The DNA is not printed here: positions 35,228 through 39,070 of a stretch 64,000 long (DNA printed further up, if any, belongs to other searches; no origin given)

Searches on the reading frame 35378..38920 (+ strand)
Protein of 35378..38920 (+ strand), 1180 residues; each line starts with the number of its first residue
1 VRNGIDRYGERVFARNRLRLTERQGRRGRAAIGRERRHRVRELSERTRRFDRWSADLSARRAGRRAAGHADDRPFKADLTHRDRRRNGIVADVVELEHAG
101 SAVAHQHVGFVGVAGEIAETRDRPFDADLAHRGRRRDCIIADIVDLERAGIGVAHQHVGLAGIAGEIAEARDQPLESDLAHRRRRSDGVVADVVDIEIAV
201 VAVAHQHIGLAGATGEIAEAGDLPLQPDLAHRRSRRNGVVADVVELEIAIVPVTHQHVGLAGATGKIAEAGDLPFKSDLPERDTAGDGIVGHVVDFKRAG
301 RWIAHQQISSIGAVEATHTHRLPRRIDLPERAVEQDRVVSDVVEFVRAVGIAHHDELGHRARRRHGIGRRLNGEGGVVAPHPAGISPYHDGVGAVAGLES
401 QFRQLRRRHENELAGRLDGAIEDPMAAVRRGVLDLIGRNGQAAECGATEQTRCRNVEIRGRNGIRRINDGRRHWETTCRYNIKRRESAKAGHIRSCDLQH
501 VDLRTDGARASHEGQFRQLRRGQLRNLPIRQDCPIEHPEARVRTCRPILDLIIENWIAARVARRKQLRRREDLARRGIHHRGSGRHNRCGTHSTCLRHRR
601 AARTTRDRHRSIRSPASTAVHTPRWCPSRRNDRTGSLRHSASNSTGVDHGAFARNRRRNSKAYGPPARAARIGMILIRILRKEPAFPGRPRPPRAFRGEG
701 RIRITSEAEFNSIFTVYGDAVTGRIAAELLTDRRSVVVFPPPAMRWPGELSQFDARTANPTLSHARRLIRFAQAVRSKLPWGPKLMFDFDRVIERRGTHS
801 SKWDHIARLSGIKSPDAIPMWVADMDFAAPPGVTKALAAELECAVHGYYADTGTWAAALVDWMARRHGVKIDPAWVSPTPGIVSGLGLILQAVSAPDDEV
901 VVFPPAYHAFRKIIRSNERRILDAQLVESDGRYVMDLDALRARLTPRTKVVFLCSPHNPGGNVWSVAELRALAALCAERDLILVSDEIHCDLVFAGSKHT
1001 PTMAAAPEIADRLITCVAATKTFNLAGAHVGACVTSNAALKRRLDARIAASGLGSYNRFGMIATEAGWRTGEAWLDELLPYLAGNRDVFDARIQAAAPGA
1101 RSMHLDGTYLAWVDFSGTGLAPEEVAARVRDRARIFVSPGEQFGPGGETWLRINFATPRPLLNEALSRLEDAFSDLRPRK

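Call 55: search_protein_families(library=pfam, proteins=[window:35378-38920:+], max_evalue=0.00001)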
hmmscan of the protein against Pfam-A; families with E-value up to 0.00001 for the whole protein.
window:35378-38920:+ (1180 aa): 1 family
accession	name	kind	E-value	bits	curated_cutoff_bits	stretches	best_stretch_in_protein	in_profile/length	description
PF00155.27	Aminotran_1_2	-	2.7e-40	139.1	19.7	1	856-1169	48-361/361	Aminotransferase class I and II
